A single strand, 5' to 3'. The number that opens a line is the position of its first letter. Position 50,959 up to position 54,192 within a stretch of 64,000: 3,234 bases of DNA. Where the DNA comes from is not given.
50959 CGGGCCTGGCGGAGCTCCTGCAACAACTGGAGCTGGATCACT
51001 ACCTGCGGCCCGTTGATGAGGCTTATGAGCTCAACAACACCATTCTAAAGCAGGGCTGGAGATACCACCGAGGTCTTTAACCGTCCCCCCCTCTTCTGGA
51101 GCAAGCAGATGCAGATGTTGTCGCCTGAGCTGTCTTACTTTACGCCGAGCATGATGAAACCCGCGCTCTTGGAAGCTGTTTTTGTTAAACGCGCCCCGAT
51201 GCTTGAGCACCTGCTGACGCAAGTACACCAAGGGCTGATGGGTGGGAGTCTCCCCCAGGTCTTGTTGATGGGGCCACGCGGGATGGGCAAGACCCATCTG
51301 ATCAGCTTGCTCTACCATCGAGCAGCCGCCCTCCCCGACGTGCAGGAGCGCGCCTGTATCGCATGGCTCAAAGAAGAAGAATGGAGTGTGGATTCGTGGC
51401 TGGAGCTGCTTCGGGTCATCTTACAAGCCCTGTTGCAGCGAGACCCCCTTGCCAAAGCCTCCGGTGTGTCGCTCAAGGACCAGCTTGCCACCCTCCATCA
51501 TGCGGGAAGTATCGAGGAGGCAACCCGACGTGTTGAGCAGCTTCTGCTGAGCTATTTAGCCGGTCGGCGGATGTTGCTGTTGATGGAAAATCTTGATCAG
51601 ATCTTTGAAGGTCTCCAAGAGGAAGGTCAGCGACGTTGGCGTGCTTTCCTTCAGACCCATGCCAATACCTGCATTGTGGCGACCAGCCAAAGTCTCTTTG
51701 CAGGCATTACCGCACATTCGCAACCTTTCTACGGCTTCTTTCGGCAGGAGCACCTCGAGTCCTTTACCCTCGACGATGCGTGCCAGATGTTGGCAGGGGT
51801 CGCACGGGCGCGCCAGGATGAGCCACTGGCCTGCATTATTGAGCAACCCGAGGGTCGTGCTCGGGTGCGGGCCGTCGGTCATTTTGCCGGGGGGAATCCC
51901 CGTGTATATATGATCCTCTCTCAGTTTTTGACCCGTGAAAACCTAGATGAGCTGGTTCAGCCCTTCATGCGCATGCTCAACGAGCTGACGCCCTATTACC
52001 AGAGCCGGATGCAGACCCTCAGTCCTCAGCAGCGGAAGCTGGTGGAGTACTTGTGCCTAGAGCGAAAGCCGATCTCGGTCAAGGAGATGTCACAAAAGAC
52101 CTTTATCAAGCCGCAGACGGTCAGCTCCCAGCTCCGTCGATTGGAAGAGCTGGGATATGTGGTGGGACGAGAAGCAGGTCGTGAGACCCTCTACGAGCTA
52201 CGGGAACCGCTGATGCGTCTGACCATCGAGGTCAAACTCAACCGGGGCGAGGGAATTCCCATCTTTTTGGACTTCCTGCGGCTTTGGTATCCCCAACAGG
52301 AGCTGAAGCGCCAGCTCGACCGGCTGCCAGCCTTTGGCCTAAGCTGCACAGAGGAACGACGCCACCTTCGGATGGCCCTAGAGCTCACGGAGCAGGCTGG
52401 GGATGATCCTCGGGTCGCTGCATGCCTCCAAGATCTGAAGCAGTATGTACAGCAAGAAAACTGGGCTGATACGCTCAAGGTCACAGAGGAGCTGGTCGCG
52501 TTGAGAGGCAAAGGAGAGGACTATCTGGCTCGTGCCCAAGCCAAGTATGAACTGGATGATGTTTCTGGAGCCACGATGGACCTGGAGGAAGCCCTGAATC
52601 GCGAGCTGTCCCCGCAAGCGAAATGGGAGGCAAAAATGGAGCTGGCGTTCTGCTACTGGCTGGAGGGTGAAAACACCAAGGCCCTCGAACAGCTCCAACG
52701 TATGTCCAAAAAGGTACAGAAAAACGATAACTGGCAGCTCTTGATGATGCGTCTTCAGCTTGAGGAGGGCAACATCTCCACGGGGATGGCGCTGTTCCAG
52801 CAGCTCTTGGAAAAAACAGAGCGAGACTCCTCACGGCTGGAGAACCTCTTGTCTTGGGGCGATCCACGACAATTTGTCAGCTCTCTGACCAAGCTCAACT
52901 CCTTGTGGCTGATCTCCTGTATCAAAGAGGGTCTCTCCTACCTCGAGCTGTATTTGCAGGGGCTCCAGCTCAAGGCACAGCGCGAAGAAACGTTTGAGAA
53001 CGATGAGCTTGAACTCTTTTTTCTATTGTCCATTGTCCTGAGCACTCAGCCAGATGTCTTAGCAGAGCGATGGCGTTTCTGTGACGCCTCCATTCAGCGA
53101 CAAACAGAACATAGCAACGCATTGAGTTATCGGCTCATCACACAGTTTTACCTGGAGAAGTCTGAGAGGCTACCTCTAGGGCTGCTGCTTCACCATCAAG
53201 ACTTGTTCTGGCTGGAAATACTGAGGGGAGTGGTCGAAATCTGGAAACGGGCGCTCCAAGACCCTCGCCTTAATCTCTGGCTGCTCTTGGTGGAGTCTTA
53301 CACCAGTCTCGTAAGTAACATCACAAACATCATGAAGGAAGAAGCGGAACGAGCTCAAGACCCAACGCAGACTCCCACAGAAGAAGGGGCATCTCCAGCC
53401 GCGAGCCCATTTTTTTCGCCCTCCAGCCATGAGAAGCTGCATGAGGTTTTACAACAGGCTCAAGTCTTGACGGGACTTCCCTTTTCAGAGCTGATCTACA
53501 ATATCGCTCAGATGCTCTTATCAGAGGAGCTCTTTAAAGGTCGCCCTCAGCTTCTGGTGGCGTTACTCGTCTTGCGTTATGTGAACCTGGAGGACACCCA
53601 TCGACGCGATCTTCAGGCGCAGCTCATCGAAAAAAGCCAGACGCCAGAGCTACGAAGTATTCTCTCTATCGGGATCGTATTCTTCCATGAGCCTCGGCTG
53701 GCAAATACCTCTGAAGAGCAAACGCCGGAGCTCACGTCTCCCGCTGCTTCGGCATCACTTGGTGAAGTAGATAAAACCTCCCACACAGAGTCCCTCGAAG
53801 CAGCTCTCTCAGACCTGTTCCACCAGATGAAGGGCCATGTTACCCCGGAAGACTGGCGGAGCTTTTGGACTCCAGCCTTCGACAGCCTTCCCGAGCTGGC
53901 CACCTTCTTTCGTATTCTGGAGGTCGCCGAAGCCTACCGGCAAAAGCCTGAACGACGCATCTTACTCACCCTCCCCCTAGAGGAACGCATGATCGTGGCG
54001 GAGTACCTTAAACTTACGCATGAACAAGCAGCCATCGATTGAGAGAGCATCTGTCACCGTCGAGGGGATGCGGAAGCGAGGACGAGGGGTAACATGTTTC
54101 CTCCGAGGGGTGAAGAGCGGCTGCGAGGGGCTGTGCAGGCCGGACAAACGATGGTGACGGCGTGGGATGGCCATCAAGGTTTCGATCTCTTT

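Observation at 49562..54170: Recombinase-less 4.35-kb cassette inserted at the 5' end of maf, bounded by 130-bp direct repeats, carrying a two-ATPase module behind paired palindromic operators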

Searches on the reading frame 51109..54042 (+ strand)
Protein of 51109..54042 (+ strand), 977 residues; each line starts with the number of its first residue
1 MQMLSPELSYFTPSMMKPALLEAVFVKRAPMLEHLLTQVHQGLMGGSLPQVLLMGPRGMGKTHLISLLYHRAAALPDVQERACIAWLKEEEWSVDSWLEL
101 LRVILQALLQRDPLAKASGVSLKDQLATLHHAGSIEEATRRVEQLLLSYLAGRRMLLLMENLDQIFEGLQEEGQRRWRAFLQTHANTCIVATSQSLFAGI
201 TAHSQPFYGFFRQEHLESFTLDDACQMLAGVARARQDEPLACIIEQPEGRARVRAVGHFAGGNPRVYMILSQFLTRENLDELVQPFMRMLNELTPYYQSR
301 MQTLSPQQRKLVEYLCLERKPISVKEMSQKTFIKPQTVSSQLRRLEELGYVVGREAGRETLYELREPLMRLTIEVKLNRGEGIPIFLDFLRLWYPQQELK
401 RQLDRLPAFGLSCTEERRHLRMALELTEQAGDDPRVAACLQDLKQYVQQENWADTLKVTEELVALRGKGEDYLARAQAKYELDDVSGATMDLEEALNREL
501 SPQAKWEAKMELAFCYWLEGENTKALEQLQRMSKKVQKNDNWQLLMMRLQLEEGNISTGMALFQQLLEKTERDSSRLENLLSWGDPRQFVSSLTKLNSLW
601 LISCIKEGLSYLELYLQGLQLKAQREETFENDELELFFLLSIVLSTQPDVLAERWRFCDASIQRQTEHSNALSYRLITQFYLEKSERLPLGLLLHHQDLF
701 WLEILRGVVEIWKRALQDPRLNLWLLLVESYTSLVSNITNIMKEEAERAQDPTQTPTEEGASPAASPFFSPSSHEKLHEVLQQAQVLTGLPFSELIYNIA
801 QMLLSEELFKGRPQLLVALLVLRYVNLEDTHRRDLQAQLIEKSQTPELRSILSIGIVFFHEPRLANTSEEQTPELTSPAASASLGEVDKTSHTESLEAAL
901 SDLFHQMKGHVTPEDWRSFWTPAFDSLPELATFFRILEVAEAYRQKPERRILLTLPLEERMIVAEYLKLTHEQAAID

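Call 9: search_protein_families(library=pfam, proteins=[window:51109-54039:+], max_evalue=0.01)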
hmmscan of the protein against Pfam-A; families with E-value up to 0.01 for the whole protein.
window:51109-54039:+ (977 aa): 13 families
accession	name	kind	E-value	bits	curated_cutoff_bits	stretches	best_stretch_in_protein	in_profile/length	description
PF13191.12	AAA_16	-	1e-08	36.3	32.6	1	25-167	2-146/167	AAA ATPase domain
PF14559.12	TPR_19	-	8e-07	29.7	25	2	518-582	3-66/68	Tetratricopeptide repeat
PF12802.13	MarR_2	-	2.9e-06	27.8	27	1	316-354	15-53/61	MarR family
PF13412.12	HTH_24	-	1.1e-05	25.3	21.9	1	306-351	3-47/48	Winged helix-turn-helix DNA-binding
PF13371.12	TPR_9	-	9.1e-05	22.8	35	1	446-504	5-62/73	Tetratricopeptide repeat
PF25212.1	HVO_A0114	-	0.00044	20.4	27.6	1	300-359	16-74/84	HVO_A0114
PF01022.26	HTH_5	-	0.00075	19.8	22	1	306-351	2-45/47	Bacterial regulatory protein, arsR family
PF08279.18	HTH_11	-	0.0013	19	25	1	308-355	2-49/55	HTH domain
PF01047.28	MarR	-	0.0017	18.7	24.6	1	316-351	12-47/59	MarR family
PF13401.12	AAA_22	-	0.0021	18.8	27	1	51-182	8-109/130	AAA domain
PF01325.25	Fe_dep_repress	-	0.0028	18.3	26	1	318-352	19-53/60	Iron dependent repressor, N-terminal DNA binding domain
PF01726.22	LexA_DNA_bind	-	0.0074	16.5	23.7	0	301-351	1-56/65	LexA DNA binding domain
PF12840.13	HTH_20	-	0.0085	16.5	27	0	305-349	3-46/51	Helix-turn-helix domain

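Call 10: search_protein_families(library=padloc, proteins=[window:51109-54039:+], max_evalue=0.01)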
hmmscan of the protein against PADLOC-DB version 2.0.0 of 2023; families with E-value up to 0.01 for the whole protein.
window:51109-54039:+ (977 aa): 9 families
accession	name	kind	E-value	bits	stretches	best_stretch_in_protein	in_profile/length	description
PDLC01438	Csa3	-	1.4e-07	29.9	1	302-442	144-250/305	"CAS-I,CAS-II,CAS-III,CAS-IV,CAS-V,CAS-VI; associated_signaling"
PDLC01870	CARF3--CARF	-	1.8e-05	22.6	1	292-356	122-186/228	-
PDLC03963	SoFic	-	6.3e-05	20.5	1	290-366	274-353/361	-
PDLC01720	Csa3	-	0.00011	20.8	1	317-369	36-95/118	Csa3_1_CAS-I-II-III-IV-V-VI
PDLC01434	CasR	-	0.00018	19.5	1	299-362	124-180/191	"CAS-I,CAS-II,CAS-III,CAS-IV,CAS-V,CAS-VI; associated_signaling"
PDLC01044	Csa3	-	0.00071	17.5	1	304-355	134-183/194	Type I-A associated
PDLC01879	CARF3--CARF_TM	-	0.0015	16.2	1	303-365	153-210/222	-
PDLC01268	CasR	-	0.0027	15.7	1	299-357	120-173/179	"CAS-I,CAS-II,CAS-III,CAS-IV,CAS-V,CAS-VI; associated_signaling"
PDLC01848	CARF3--CARF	-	0.0076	13.9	0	305-352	133-180/197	-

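Call 11: search_protein_families(library=ncbifam, proteins=[window:51109-54039:+], max_evalue=0.01)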
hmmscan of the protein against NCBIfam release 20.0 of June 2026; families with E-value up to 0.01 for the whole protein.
window:51109-54039:+ (977 aa): 3 families
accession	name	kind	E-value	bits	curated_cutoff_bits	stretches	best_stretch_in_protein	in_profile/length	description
NF033788.1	HTH_metalloreg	subfamily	2.6e-08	33.6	55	1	306-369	11-73/77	metalloregulator ArsR/SmtB family transcription factor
TIGR02917.1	PEP_TPR_lipo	equivalog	7.4e-05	20.8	312.2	1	422-572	551-701/899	XrtA/PEP-CTERM system TPR-repeat protein PrsT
TIGR03420.1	DnaA_homol_Hda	equivalog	0.0054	16.3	194.8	0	32-73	22-63/226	DnaA regulatory inactivator Hda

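Call 15: find_encoding_contigs(protein=window:51109-54042:+, flank=10000, max_places=10)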
Protein window:51109-54042:+ (977 aa): no gene with exactly this product is on record in the collection.

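Call 16: find_homologous_proteins(query=window:51109-54039:+, max_evalue=0.001)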
Query window:51109-54039:+ (977 aa): 1256 proteins with E <= 0.001 among 8000 candidates; the best 120 are listed.
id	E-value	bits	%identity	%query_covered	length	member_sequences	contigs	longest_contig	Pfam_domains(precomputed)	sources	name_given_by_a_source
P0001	0.0e+0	2170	100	100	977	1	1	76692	PF14559.13,PF13412.13,PF12802.14,PF13191.13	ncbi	ncbi:MAG: AAA family ATPase [Myxococcota bacterium]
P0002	7.1e-199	681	47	73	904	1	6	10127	PF12802.14,PF13191.13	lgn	-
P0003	5.6e-143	496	44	59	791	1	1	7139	PF13431.13,PF23914.2,PF13414.13,PF12802.14,PF13428.13,PF13191.13,PF13374.13,PF14559.13,PF13371.13,PF00515.35,PF12895.14,PF13424.13,PF21033.5,PF13432.13,PF13181.13,PF12968.14,PF01239.29,PF07719.24,PF13174.13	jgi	jgi:tetratricopeptide (TPR) repeat protein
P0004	9.0e-143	496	48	50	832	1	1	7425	PF14559.13,PF13414.13,PF00515.35,PF12895.14,PF13432.13,PF13428.13,PF07719.24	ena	-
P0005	1.1e-141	492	50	48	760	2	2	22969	PF13431.13,PF23914.2,PF13414.13,PF13176.13,PF13428.13,PF13191.13,PF13374.13,PF14559.13,PF13412.13,PF13371.13,PF00515.35,PF12895.14,PF13424.13,PF13432.13,PF13181.13,PF01239.29,PF07719.24,PF13174.13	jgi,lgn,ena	-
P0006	2.0e-141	491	45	55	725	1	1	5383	PF13431.13,PF23914.2,PF13414.13,PF12802.14,PF13428.13,PF13191.13,PF14559.13,PF13412.13,PF13371.13,PF00515.35,PF12895.14,PF13424.13,PF13432.13,PF13181.13,PF07719.24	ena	-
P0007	4.7e-141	490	47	50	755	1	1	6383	PF13431.13,PF13414.13,PF12802.14,PF13428.13,PF13191.13,PF14559.13,PF13371.13,PF00515.35,PF12895.14,PF13424.13,PF13432.13,PF13181.13,PF07719.24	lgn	-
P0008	1.8e-140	488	47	51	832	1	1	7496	PF13371.13,PF00515.35,PF12895.14,PF13432.13,PF12802.14,PF13428.13,PF13181.13,PF07719.24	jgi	jgi:tetratricopeptide (TPR) repeat protein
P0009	1.9e-140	488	40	69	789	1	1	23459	PF13431.13,PF13414.13,PF13371.13,PF00515.35,PF12895.14,PF13424.13,PF13432.13,PF12802.14,PF13181.13,PF07719.24,PF13191.13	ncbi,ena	-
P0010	3.0e-140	487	48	54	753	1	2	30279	PF13431.13,PF13414.13,PF13176.13,PF12802.14,PF13428.13,PF14559.13,PF13371.13,PF00515.35,PF12895.14,PF13424.13,PF13432.13,PF13181.13,PF01239.29,PF07719.24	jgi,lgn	-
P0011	5.3e-140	487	47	51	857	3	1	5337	PF13431.13,PF23914.2,PF13414.13,PF12802.14,PF13428.13,PF13191.13,PF13374.13,PF14559.13,PF13371.13,PF00515.35,PF12895.14,PF13424.13,PF21033.5,PF13432.13,PF13181.13,PF12968.14,PF01239.29,PF07719.24,PF13174.13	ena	-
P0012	2.1e-139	485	45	51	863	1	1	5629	PF13431.13,PF23914.2,PF13414.13,PF13176.13,PF12802.14,PF13428.13,PF13191.13,PF14559.13,PF13371.13,PF00515.35,PF12895.14,PF13424.13,PF13432.13,PF13181.13,PF07719.24,PF13174.13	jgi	jgi:tetratricopeptide (TPR) repeat protein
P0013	1.6e-138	482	47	51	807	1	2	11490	PF03704.24,PF13431.13,PF23914.2,PF13414.13,PF13176.13,PF12802.14,PF13428.13,PF13191.13,PF13374.13,PF14559.13,PF13371.13,PF00515.35,PF12895.14,PF13424.13,PF21033.5,PF13432.13,PF13429.13,PF13181.13,PF12968.14,PF01239.29,PF07719.24,PF13174.13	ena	-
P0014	1.9e-138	482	45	55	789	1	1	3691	PF13431.13,PF23914.2,PF25062.2,PF13414.13,PF01022.27,PF12802.14,PF13428.13,PF13191.13,PF14559.13,PF13412.13,PF13371.13,PF00515.35,PF12895.14,PF13424.13,PF13432.13,PF13181.13,PF12968.14,PF07719.24,PF13174.13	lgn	-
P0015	4.4e-138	480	47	50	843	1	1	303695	PF03704.24,PF13431.13,PF23914.2,PF13414.13,PF21545.4,PF13176.13,PF13428.13,PF13191.13,PF13374.13,PF14559.13,PF13371.13,PF00515.35,PF12895.14,PF13424.13,PF13432.13,PF13181.13,PF12968.14,PF01239.29,PF07719.24,PF13174.13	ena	-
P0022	1.4e-136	475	46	51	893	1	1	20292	PF25063.1,PF13431.13,PF23914.2,PF13414.13,PF13176.13,PF12569.15,PF13428.13,PF01637.25,PF13374.13,PF14559.13,PF13371.13,PF00515.35,PF12895.14,PF13424.13,PF21033.5,PF13432.13,PF13181.13,PF01239.29,PF07719.24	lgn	-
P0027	5.3e-136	473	43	55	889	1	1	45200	PF13431.13,PF23914.2,PF13414.13,PF12802.14,PF13428.13,PF01637.25,PF13191.13,PF14559.13,PF13371.13,PF00515.35,PF12895.14,PF13424.13,PF13432.13,PF13181.13,PF07719.24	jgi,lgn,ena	-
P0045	1.2e-134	469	47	52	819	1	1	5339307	PF13431.13,PF23914.2,PF13414.13,PF13176.13,PF12802.14,PF17004.12,PF13428.13,PF13374.13,PF14559.13,PF13412.13,PF13371.13,PF00515.35,PF12895.14,PF13424.13,PF13432.13,PF13181.13,PF07719.24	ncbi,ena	-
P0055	1.1e-133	466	45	50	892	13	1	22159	PF13431.13,PF23914.2,PF13414.13,PF12802.14,PF13428.13,PF01637.25,PF13191.13,PF14559.13,PF13371.13,PF00515.35,PF13424.13,PF13432.13,PF13181.13,PF07719.24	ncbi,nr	ncbi:MAG: tetratricopeptide repeat protein [Nitrosomonas sp.]|nr:tetratricopeptide repeat protein [N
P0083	7.9e-132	460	44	50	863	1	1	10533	PF13431.13,PF23914.2,PF13414.13,PF13176.13,PF12569.15,PF12802.14,PF13428.13,PF01637.25,PF13191.13,PF14559.13,PF13371.13,PF00515.35,PF12895.14,PF13424.13,PF21033.5,PF13432.13,PF13429.13,PF13181.13,PF01239.29,PF07719.24,PF13174.13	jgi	-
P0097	4.0e-131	457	43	51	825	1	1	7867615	PF13431.13,PF13414.13,PF01022.27,PF12802.14,PF13428.13,PF13191.13,PF14559.13,PF13412.13,PF13371.13,PF00515.35,PF12895.14,PF13424.13,PF13181.13,PF07719.24,PF24389.2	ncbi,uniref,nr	ncbi:MAG: tetratricopeptide repeat protein [Woronichinia naegeliana WA131]|uniref:Tetratricopeptide 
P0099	6.5e-131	457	46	51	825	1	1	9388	PF03704.24,PF13431.13,PF23914.2,PF13414.13,PF01022.27,PF24033.2,PF13176.13,PF12802.14,PF13428.13,PF01637.25,PF13191.13,PF14559.13,PF13371.13,PF00515.35,PF12895.14,PF13424.13,PF13432.13,PF13181.13,PF01239.29,PF07719.24,PF13174.13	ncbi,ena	-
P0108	1.8e-130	455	44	54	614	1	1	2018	PF13431.13,PF00515.35,PF13424.13,PF13432.13,PF12802.14,PF13428.13,PF01637.25,PF07719.24,PF13191.13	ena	-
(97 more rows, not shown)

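Call 17: find_encoding_contigs(protein=P0001, flank=10000, max_places=5)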
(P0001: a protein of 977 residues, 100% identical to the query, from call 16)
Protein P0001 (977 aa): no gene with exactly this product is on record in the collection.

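Call 18: find_encoding_contigs(protein=P0002, flank=10000, max_places=8)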
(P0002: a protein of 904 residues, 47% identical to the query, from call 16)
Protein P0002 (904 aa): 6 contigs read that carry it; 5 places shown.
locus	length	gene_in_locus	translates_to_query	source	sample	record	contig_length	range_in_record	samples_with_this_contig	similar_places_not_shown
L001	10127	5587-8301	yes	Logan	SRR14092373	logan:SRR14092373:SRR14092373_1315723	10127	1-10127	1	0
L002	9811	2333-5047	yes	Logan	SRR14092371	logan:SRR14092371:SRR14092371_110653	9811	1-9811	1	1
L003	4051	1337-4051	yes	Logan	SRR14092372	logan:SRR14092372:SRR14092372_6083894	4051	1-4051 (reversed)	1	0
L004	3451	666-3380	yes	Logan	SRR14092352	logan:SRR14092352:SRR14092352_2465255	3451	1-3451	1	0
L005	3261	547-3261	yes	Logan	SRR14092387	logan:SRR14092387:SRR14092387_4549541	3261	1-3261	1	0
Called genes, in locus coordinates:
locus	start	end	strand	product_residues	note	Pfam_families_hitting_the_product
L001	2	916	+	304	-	?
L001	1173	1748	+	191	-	PF00565:SNase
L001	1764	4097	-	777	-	PF00368:HMG-CoA_red, PF00288:GHMP_kinases_N, PF08544:GHMP_kinases_C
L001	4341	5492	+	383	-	PF13401:AAA_22 (weak)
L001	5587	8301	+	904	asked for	PF13191:AAA_16, PF12802:MarR_2 (weak)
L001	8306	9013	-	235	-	PF07755:DUF1611 (faint), PF13500:AAA_26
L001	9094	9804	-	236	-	PF02163:Peptidase_M50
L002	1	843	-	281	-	?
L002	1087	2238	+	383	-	PF13401:AAA_22 (weak)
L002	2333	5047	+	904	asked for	PF13191:AAA_16, PF12802:MarR_2 (weak)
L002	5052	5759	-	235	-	PF07755:DUF1611 (faint), PF13500:AAA_26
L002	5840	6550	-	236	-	PF02163:Peptidase_M50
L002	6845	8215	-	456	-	PF00535:Glycos_transf_2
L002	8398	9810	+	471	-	?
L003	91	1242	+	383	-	PF13401:AAA_22 (weak)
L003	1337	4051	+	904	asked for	PF13191:AAA_16, PF12802:MarR_2 (weak)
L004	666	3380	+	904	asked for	PF13191:AAA_16, PF12802:MarR_2 (weak)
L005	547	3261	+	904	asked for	PF13191:AAA_16, PF12802:MarR_2 (weak)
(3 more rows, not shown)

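Call 34: find_encoding_contigs(protein=P0045, flank=8000, max_places=2)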
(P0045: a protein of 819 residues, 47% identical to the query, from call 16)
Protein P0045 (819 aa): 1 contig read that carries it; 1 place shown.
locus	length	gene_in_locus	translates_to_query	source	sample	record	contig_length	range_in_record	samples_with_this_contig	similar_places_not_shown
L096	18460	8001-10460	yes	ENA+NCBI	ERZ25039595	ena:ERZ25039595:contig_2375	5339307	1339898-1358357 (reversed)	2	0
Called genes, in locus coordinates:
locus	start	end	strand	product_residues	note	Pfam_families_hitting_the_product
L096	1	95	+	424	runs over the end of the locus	PF00202:Aminotran_3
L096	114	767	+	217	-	PF02369:Big_1 (faint), PF13620:CarboxypepD_reg (weak)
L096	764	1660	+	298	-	PF00850:Hist_deacetyl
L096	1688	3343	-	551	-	PF00916:Sulfate_transp, PF01740:STAS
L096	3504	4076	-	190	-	-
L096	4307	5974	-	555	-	PF00989:PAS, PF08448:PAS_4, PF13426:PAS_9, PF08447:PAS_3, PF01590:GAF, PF13185:GAF_2, PF01966:HD, PF13487:HD_5, +1 more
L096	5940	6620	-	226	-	PF00989:PAS (weak), PF08448:PAS_4 (faint), PF13188:PAS_8 (faint), PF13426:PAS_9 (faint)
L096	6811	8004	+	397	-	PF13401:AAA_22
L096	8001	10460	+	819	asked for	PF13176:TPR_7 (faint), PF12802:MarR_2 (weak), PF13412:HTH_24 (weak), PF07719:TPR_2 (weak), PF13432:TPR_16 (weak), PF13424:TPR_12 (weak), PF00515:TPR_1, PF07719:TPR_2, +10 more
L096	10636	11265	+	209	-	PF04542:Sigma70_r2, PF08281:Sigma70_r4_2, PF04545:Sigma70_r4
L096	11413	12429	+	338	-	-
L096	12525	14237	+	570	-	-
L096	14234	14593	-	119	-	PF02452:PemK_toxin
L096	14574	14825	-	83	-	-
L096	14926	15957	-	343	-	-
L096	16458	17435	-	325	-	PF00288:GHMP_kinases_N, PF08544:GHMP_kinases_C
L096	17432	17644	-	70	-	PF25087:GMPPB_C (weak)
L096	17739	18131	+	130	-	PF01042:Ribonuc_L-PSP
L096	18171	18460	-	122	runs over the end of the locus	PF00477:LEA_5 (weak), PF10685:KGG (weak)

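Call 35: find_encoding_contigs(protein=P0009, flank=8000, max_places=2)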
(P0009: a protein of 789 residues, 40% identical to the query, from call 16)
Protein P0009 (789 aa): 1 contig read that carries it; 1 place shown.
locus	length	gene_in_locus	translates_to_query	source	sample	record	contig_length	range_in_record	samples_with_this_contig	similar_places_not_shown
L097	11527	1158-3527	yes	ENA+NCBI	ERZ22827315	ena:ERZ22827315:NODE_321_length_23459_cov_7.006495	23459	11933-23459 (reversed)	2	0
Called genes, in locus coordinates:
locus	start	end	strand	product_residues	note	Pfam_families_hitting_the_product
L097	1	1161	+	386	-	?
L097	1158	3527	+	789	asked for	PF13191:AAA_16, PF12802:MarR_2, PF13371:TPR_9 (faint), PF13424:TPR_12 (faint), PF07719:TPR_2 (faint), PF12895:ANAPC3 (faint), PF13181:TPR_8 (faint), PF13432:TPR_16 (weak), +3 more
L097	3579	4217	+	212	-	PF02581:TMP-TENI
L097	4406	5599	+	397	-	PF00437:T2SSE, PF13191:AAA_16 (faint)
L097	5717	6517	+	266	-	PF13717:Zn_ribbon_4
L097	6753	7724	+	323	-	PF01545:Cation_efflux, PF16916:ZT_dimer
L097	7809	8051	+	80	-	-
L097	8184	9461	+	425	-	PF09861:Lar_N, PF21113:LarA_C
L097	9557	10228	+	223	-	-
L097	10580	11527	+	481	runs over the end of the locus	PF01565:FAD_binding_4, PF02913:FAD-oxidase_C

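Call 36: find_encoding_contigs(protein=P0097, flank=8000, max_places=2)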
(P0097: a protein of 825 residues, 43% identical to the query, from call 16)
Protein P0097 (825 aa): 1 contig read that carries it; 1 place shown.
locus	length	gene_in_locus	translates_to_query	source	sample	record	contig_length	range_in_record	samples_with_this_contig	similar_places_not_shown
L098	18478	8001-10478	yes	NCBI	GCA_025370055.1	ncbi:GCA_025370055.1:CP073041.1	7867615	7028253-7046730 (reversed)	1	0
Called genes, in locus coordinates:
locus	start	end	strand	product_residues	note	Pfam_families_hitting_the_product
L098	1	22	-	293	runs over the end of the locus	PF01548:DEDD_Tnp_IS110, PF02371:Transposase_20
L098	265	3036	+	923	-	PF00027:cNMP_binding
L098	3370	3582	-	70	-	-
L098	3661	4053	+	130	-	-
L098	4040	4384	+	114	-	PF02452:PemK_toxin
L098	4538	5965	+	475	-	PF13546:DDE_5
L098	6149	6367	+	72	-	-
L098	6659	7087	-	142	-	-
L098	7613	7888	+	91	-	-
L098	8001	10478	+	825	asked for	PF13191:AAA_16 (weak), PF24389:ORC-CDC6-like (faint), PF13428:TPR_14 (faint), PF14559:TPR_19 (faint), PF01022:HTH_5 (weak), PF12802:MarR_2 (weak), PF13412:HTH_24 (weak), PF13414:TPR_11 (weak), +7 more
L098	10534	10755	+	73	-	-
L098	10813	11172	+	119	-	-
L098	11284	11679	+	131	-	-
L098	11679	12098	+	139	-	PF14279:HNH_5 (weak), PF01844:HNH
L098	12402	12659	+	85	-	PF12095:CRR7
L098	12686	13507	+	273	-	PF11967:RecO_N, PF02565:RecO_C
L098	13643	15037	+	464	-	PF07690:MFS_1, PF05977:MFS_3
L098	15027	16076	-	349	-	PF01070:FMN_dh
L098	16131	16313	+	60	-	-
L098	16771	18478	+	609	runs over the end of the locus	PF01926:MMR_HSR1 (weak)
